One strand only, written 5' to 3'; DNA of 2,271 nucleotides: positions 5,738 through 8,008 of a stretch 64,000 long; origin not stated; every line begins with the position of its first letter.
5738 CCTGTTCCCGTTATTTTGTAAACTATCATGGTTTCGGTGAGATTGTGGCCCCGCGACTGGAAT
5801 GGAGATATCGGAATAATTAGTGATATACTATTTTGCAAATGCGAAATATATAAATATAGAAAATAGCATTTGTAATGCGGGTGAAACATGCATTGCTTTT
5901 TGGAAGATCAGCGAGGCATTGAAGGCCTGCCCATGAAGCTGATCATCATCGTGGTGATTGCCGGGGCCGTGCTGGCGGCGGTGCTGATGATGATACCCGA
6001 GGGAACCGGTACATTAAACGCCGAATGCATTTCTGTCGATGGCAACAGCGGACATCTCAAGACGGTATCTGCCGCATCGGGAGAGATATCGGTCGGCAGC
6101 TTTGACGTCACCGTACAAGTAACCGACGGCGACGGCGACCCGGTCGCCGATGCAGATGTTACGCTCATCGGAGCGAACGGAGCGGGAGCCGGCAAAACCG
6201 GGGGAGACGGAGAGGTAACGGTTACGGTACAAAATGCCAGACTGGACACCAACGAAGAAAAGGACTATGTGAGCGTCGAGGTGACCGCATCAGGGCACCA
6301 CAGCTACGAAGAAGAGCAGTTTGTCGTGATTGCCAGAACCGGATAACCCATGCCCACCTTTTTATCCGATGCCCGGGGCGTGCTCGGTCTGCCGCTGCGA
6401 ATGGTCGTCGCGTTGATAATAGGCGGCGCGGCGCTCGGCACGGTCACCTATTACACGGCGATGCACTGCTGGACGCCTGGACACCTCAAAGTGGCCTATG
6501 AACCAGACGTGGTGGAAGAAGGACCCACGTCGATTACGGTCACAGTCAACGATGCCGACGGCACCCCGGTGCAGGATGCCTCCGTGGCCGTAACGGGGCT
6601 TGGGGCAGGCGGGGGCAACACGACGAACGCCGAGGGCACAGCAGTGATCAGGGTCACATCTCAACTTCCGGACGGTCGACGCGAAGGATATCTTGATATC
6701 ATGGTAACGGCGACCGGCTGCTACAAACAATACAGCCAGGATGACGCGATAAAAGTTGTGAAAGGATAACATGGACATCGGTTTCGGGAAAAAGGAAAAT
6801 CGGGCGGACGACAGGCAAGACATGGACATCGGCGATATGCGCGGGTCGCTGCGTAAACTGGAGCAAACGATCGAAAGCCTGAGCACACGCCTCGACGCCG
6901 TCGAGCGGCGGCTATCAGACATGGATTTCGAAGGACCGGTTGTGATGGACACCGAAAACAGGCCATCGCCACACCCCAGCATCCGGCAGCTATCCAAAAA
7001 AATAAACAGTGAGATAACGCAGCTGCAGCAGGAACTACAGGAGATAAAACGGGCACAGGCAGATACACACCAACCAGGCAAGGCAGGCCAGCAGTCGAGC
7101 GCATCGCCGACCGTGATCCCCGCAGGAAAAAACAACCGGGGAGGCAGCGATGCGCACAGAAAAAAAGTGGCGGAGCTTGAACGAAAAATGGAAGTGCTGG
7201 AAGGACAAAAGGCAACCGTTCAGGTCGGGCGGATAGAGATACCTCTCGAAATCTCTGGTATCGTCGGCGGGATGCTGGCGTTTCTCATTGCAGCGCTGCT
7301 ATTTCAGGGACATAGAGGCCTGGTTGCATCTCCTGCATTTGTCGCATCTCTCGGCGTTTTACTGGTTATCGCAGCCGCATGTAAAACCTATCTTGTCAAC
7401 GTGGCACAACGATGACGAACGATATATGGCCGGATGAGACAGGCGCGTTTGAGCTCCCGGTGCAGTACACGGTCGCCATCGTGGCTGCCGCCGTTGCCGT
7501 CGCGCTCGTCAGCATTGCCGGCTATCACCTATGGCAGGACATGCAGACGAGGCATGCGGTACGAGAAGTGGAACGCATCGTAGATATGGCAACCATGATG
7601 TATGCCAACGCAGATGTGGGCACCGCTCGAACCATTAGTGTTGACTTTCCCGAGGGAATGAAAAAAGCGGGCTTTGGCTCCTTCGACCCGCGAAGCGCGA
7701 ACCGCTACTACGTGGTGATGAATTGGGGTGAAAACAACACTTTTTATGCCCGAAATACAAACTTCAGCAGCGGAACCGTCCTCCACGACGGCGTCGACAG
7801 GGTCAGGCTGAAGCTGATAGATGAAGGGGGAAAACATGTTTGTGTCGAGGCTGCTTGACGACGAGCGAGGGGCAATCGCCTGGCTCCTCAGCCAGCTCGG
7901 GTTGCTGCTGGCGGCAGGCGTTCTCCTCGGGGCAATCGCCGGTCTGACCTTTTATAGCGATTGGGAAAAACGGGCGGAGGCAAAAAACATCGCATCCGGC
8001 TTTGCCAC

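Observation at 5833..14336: Ten-gene operon of class III (prepilin-like) signal-peptide proteins with no known family: candidate undescribed archaeal surface-filament system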

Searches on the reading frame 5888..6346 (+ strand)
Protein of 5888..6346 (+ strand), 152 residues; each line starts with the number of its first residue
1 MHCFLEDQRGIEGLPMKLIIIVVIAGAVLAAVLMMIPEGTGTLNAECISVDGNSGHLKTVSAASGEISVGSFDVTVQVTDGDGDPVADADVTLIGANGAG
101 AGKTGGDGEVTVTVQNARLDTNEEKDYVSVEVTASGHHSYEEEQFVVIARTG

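Call 4: search_protein_families(library=pfam, proteins=[window:5888-6346:+], max_evalue=1)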
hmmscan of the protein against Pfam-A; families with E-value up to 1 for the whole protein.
window:5888-6346:+ (152 aa): 7 families
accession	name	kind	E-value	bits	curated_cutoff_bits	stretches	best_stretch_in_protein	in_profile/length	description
PF02369.22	Big_1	-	5.7e-05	23.6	34.9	1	71-136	18-82/93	Bacterial Ig-like domain (group 1)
PF17789.7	MG4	-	0.0011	19.5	24.7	1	72-144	16-85/95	Macroglobulin domain MG4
PF13620.12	CarboxypepD_reg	-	0.006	17.4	32.3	1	74-147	2-69/82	Carboxypeptidase regulatory-like domain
PF11974.14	bMG3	-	0.0067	16.8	34.9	1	81-133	23-76/103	Bacterial alpha-2-macroglobulin MG3 domain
PF10670.15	DUF4198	-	0.094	13.3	34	1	74-117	149-198/209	Domain of unknown function (DUF4198)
PF19407.5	DUF5979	-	0.11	13.6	25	0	58-96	5-45/104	Domain of unknown function (DUF5979)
PF24107.1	DUF7382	-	0.21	12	27.4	1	68-113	16-65/65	Domain of unknown function (DUF7382)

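Call 7: search_protein_families(library=ncbifam, proteins=[window:5888-6346:+], max_evalue=0.1)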
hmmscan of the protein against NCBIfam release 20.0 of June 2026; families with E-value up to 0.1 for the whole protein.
window:5888-6346:+ (152 aa): 1 family
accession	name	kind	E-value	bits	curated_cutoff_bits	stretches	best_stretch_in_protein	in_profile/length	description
TIGR02423.1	protocat_alph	equivalog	0.0087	15.9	126.25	1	71-108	39-76/193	protocatechuate 3,4-dioxygenase subunit alpha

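Call 76: search_protein_representatives(protein=window:5888-6343:+)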
Query: 152 residues. Proteins with E-value up to 0.001 (for the whole library): 114; up to 1e-10: 30; up to 1e-30: 2. The best 114 are listed.
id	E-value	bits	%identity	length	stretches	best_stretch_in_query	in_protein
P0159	8.4e-49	181.8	65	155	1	5-152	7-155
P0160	4.7e-32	127.5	52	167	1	4-150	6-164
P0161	9.7e-24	100.6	48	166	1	5-150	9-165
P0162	4.0e-22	95.3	43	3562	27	44-116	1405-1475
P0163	7.0e-20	88.1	44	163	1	10-150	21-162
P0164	2.5e-19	86.3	36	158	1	7-150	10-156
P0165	5.4e-19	85.2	32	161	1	3-150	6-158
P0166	2.9e-18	82.8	36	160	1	3-150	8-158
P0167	1.7e-17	80.3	41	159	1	8-150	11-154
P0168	1.4e-16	77.3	40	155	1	4-150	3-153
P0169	1.4e-15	74.1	39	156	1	11-151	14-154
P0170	3.3e-15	72.9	61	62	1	92-152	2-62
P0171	7.5e-15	71.8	37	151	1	9-148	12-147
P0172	2.4e-14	70.1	42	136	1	16-149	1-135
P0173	3.9e-14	69.4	36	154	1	3-150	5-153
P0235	4.1e-05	40.2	36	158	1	4-142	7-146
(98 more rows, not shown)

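Call 80: find_encoding_contigs(protein=P0163, flank=10000, max_places=2)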
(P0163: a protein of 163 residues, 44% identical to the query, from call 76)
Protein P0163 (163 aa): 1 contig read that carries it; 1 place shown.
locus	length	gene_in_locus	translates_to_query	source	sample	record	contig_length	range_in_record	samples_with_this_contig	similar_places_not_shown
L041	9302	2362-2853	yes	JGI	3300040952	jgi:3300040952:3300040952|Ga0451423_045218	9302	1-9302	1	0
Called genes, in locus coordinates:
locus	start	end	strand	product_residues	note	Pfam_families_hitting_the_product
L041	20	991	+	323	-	PF00108:Thiolase_N, PF22691:Thiolase_C_1, PF02803:Thiolase_C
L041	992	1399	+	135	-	PF12172:zf-ChsH2, PF01796:OB_ChsH2_C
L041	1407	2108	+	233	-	PF12844:HTH_19 (faint), PF01381:HTH_3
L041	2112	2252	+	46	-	-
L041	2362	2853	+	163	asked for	-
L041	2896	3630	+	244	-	-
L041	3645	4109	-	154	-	-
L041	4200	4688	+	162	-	-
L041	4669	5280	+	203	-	-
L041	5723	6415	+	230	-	PF01066:CDP-OH_P_transf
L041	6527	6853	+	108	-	-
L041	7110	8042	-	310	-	-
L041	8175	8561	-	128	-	-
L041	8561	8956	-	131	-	-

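Call 81: find_encoding_contigs(protein=P0235, flank=10000, max_places=2)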
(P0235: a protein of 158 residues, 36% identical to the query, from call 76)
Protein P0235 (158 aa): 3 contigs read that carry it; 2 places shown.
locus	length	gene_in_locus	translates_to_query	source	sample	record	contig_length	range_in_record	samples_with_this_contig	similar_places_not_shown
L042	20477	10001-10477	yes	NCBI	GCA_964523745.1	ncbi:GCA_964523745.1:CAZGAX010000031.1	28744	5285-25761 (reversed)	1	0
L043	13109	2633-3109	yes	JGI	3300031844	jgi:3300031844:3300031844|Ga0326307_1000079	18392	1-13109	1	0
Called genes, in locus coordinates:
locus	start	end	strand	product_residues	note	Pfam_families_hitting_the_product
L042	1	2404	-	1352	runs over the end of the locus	PF23957:DUF7286, PF00753:Lactamase_B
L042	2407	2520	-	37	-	-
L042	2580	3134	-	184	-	PF23956:DUF7285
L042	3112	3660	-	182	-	PF23954:DUF7283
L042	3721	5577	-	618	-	-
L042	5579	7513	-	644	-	PF00437:T2SSE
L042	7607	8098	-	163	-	PF23993:DUF7311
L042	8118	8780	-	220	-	-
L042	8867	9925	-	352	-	PF01935:DUF87 (faint), PF05872:HerA_C (faint)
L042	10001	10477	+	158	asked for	PF24107:DUF7382 (weak)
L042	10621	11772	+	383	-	PF26501:DUF8167, PF26502:DUF8167_2nd, PF26503:DUF8167_3rd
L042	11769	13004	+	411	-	PF26501:DUF8167, PF26502:DUF8167_2nd, PF26503:DUF8167_3rd, PF02080:TrkA_C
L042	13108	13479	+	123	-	PF25256:DUF7857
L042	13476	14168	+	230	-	PF00142:Fer4_NifH (faint), PF01656:CbiA, PF02374:ArsA_ATPase (faint), PF06564:CBP_BcsQ (faint), PF10609:ParA, PF13614:AAA_31 (faint)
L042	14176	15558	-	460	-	PF01656:CbiA, PF10609:ParA, PF13614:AAA_31 (weak), PF23442:DUF7125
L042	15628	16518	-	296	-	PF08271:Zn_Ribbon_TF, PF00382:TFIIB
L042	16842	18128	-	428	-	PF01428:zf-AN1, PF00188:CAP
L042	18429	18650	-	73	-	PF26511:DUF8172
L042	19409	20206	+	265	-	PF01012:ETF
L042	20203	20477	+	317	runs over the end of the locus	PF01012:ETF, PF00766:ETF_alpha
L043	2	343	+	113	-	?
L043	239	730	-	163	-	PF23993:DUF7311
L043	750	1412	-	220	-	-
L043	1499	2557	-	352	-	PF01935:DUF87 (faint), PF05872:HerA_C (faint)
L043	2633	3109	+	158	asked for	PF24107:DUF7382 (weak)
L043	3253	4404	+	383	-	PF26501:DUF8167, PF26502:DUF8167_2nd, PF26503:DUF8167_3rd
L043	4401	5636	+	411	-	PF26501:DUF8167, PF26502:DUF8167_2nd, PF26503:DUF8167_3rd, PF02080:TrkA_C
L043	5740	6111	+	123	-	PF25256:DUF7857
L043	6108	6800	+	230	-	PF00142:Fer4_NifH (faint), PF01656:CbiA, PF02374:ArsA_ATPase (faint), PF10609:ParA, PF13614:AAA_31 (faint), PF06564:CBP_BcsQ (weak)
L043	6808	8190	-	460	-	PF01656:CbiA, PF10609:ParA, PF13614:AAA_31 (weak), PF23442:DUF7125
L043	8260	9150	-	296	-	PF08271:Zn_Ribbon_TF, PF00382:TFIIB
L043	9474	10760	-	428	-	PF01428:zf-AN1, PF00188:CAP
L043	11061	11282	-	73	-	PF26511:DUF8172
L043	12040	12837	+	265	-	PF01012:ETF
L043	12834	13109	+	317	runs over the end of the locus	PF01012:ETF, PF00766:ETF_alpha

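Call 82: predict_structure(alignment_id=A5)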
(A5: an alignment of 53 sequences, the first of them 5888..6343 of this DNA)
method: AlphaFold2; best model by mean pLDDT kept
length: 152 residues; sequences in the alignment: 53
mean_pLDDT: 92.0   pTM: 0.76
mean pLDDT of the five models: 92.0, 91.8, 91.7, 91.7, 91.2
residues with pLDDT >= 90: 118; 70-90: 22; 50-70: 12; < 50: 0
segments of 3 or more residues with pLDDT < 50: none
pLDDT, mean of each block of 10 residues (from residue 1): 63 81 97 87 97 96 83 98 98 97 98 96 95 97 97 86
secondary structure, 60 per line:
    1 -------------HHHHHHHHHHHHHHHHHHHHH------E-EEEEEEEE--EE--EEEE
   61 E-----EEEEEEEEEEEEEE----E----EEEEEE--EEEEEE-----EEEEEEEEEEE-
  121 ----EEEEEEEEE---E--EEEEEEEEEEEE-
elements in order: H14-34 E43-50 E57-61 E67-80 E90-95 E98-103 E109-119 E125-133 E140-151

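Call 86: fold_search(model_id=the predicted structure, library=pdb)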
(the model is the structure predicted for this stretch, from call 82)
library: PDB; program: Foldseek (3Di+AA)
matches with E <= 10: 1637; with E <= 0.001: 0
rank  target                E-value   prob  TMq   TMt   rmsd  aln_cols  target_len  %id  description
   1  7zoz_A                2.7e-03  0.98  0.32  0.36   6.3       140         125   11  Crystal structure of Siglec-15 in complex with Fab (released 2023-06-28)
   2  8dj2_A                3.7e-03  1.00  0.40  0.42   6.2       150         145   17  Intramolecular ester bond-containing repeat domain from Chlamydia trachomatis adhesin (released 2023-08-02)
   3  3hs0_A                4.1e-03  1.00  0.38  0.12   5.1       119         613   15  Cobra Venom Factor (CVF) in complex with human factor B (released 2009-07-07)
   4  4kdv                  4.1e-03  1.00  0.35  0.48   6.3       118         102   14  Crystal structure of a bacterial immunoglobulin-like domain from the M. primoryensis ice-binding adhesin (released 2013-10-02)
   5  2qvm                  4.9e-03  0.99  0.35  0.43   6.0       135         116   14  The second Ca2+-binding domain of the Na+-Ca2+ exchanger is essential for regulation: crystal structures and mutational  (released 2007-11-13)
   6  5co1_B                7.1e-03  1.00  0.43  0.34   5.5       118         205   17  Crystal Structure of Zebrafish Protocadherin-19 EC3-4 (released 2016-11-02)
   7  9eo0_A                7.9e-03  0.99  0.34  0.41   6.1       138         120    7  Small-Molecule Inhibitors of Programmed Cell Death-1/Programmed Death-Ligand 1 (released 2024-06-19)
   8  3ead_A                7.9e-03  0.98  0.34  0.43   4.9       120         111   16  Crystal structure of CALX-CBD1 (released 2009-09-08)
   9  8f90_C                8.4e-03  0.99  0.41  0.42   6.1       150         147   11  Intramolecular ester bond-containing repeat domain 2 from Suipraoptans intestinalis adhesin (released 2024-06-19)
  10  3hrz_A                8.8e-03  1.00  0.38  0.12   5.2       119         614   15  Cobra Venom Factor (CVF) in complex with human factor B (released 2009-07-07)
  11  3hs0_F                9.3e-03  1.00  0.39  0.12   5.1       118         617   15  Cobra Venom Factor (CVF) in complex with human factor B (released 2009-07-07)
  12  8vhx_H                9.8e-03  1.00  0.40  0.19   5.5       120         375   22  Cryo-EM of neck of bacteriophage Chi (released 2024-10-02)
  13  4exk_A                1.1e-02  0.99  0.36  0.15   5.1       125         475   17  A chimera protein containing MBP fused to the C-terminal domain of the uncharacterized protein STM14_2015 from Salmone (released 2012-08-08)
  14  8f9l_B                1.1e-02  0.99  0.39  0.42   5.7       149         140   10  Intramolecular ester bond-containing repeat domain from Gemella massiliensis adhesin (released 2024-06-19)
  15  9pd2_A                1.3e-02  0.92  0.33  0.37   9.8       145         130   14  Crystal structure of PILRA in complex with Fab portion of antagonist antibody (released 2025-12-17)
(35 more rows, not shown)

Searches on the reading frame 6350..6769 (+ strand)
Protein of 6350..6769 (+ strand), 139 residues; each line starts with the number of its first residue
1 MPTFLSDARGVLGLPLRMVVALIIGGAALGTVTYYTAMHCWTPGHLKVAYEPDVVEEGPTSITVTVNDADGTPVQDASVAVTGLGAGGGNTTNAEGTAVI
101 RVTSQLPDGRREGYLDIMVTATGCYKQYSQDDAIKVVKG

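Call 4: search_protein_families(library=pfam, proteins=[window:6350-6769:+], max_evalue=1)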
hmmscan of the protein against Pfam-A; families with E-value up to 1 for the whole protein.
window:6350-6769:+ (139 aa): 8 families
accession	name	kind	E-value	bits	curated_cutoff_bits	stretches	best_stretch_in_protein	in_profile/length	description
PF24107.1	DUF7382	-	8.2e-07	29.2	27.4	1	46-100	6-64/65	Domain of unknown function (DUF7382)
PF02369.22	Big_1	-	1.4e-05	25.6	34.9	1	60-105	19-69/93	Bacterial Ig-like domain (group 1)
PF13115.11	YtkA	-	0.00018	22.6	25.9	1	50-90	12-53/85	YtkA-like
PF09134.16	Invasin_D3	-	0.00025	22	33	1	60-137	22-96/98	Invasin, domain 3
PF13620.12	CarboxypepD_reg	-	0.0014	19.4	32.3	1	61-101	1-43/82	Carboxypeptidase regulatory-like domain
PF17789.7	MG4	-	0.0087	16.7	24.7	1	59-102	15-60/95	Macroglobulin domain MG4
PF05688.17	BIg21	-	0.074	14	27.4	0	62-83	6-27/109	Bacterial Immunoglobulin-like 21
PF17963.7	Big_9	-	0.083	14.2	23.6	2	47-74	55-82/89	Bacterial Ig domain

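Call 7: search_protein_families(library=ncbifam, proteins=[window:6350-6769:+], max_evalue=0.1)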
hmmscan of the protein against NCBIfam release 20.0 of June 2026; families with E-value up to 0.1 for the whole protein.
window:6350-6769:+ (139 aa): 0 families

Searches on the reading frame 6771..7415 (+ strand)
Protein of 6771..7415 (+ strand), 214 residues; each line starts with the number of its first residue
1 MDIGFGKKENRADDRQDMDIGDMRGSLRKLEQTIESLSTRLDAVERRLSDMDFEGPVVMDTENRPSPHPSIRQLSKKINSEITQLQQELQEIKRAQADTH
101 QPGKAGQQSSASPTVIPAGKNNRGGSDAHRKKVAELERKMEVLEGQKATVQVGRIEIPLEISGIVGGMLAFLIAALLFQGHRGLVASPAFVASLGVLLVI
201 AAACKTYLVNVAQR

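Call 4: search_protein_families(library=pfam, proteins=[window:6771-7415:+], max_evalue=1)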
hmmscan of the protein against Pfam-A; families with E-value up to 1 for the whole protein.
window:6771-7415:+ (214 aa): 49 families (the best 25 are shown)
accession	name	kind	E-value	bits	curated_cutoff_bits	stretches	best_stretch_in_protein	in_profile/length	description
PF16326.10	ABC_tran_CTD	-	3.7e-06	27.5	32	1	27-53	10-36/69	ABC transporter C-terminal domain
PF08700.17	VPS51_Exo84_N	-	0.0007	20.1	24.2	1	69-91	22-44/87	Vps51/EXO84/COG1 N-terminal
PF15898.10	PRKG1_interact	-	0.00072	20.6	32.4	1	73-148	4-80/101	cGMP-dependent protein kinase interacting domain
PF13600.11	DUF4140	-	0.00097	20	27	0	61-97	54-89/98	N-terminal domain of unknown function (DUF4140)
PF16740.10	SKA2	-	0.0029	17.8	30.1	1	27-100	4-72/110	Spindle and kinetochore-associated protein 2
PF23991.1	DUF7310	-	0.0085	17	40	2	17-52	16-50/83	Coiled-coil region of unknown function (DUF7310)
PF04102.17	SlyX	-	0.013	16.5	30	0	16-68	15-66/67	SlyX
PF10473.14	CENP-F_leu_zip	-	0.021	15.3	34.5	1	23-96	8-82/140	Leucine-rich repeats of kinetochore protein Cenp-F/LEK1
PF03961.19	FapA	-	0.024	14.7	31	1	19-102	150-232/272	Flagellar Assembly Protein A beta solenoid domain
PF08286.16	Spc24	-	0.031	14.9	25.3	0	75-105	13-43/109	Spc24 subunit of Ndc80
PF10393.14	Matrilin_ccoil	-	0.032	14.4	26.3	1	29-52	19-42/45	Trimeric coiled-coil oligomerisation domain of matrilin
PF07956.16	DUF1690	-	0.034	15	29.7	1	73-148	34-100/139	Protein of Unknown function (DUF1690)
PF05377.16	FlaC_arch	-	0.034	15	27.8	0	28-51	3-26/55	Flagella accessory protein C (FlaC)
PF16632.10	Caskin-tail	-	0.035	15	35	1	28-54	2-28/63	C-terminal region of Caskin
PF06013.18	WXG100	-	0.038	14.7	27.3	0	71-99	9-37/86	Proteins of 100 residues with WXG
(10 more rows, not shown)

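Call 7: search_protein_families(library=ncbifam, proteins=[window:6771-7415:+], max_evalue=0.1)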
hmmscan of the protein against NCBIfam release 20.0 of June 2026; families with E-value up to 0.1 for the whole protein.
window:6771-7415:+ (214 aa): 10 families
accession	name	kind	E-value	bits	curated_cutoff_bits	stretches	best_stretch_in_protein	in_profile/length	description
NF053525.1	thylo_ssr2422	subfamily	0.0026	18.2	38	0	22-52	13-43/77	ssr2422 family thylakoid membrane protein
NF045487.1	ASRP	equivalog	0.0029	16.3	300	1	13-95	403-475/593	archaea-specific SMC-related protein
TIGR02168.1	SMC_prok_B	equivalog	0.0065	14.2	567.35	1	12-151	722-853/1181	chromosome segregation protein SMC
TIGR02977.1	phageshock_pspA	equivalog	0.02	14.6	242.95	1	73-155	113-190/219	phage shock protein PspA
NF058527.1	HistKinChvGCaul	equivalog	0.028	13.1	740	1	14-53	280-315/535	two-component sensor histidine kinase ChvG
NF002572.0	PRK02224.1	equivalog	0.029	12.6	1087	1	14-146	366-497/888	DNA double-strand break repair ATPase Rad50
NF033885.1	conj_TraP_IncI1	equivalog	0.077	12.7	135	0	25-61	114-150/217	conjugal transfer protein TraP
TIGR01129.1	secD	equivalog_domain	0.082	12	244.4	1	132-206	222-296/397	protein translocase subunit SecD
NF053852.1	vesicle_Bd0635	exception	0.088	12.4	250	0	22-101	46-130/223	CpoB-like predatory vesicle lipoprotein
NF038025.1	dapto_LiaX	exception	0.088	11.5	350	0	9-101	63-155/512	daptomycin-sensing surface protein LiaX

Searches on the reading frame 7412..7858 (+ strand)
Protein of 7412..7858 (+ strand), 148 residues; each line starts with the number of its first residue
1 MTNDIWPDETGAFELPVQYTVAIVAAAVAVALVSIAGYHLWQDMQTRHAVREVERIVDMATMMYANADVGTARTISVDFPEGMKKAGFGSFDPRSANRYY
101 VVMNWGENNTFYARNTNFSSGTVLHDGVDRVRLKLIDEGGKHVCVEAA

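Call 4: search_protein_families(library=pfam, proteins=[window:7412-7858:+], max_evalue=1)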
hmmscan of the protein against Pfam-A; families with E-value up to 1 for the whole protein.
window:7412-7858:+ (148 aa): 2 families
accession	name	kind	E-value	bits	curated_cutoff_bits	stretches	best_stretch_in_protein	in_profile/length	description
PF23993.1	DUF7311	-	0.00032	21.7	27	1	23-145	5-148/150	Domain of unknown function (DUF7311)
PF09976.15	TPR_21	-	0.023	14.9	25.5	1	23-51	10-38/193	Tetratricopeptide repeat-like domain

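Call 7: search_protein_families(library=ncbifam, proteins=[window:7412-7858:+], max_evalue=0.1)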
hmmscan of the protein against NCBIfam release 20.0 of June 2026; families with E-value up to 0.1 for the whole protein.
window:7412-7858:+ (148 aa): 1 family
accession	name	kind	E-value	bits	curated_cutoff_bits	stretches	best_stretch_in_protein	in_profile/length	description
NF051431.1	Rv0361_Cterm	subfamily_domain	0.048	13.9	37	1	21-75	7-61/140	Rv0361 family membrane protein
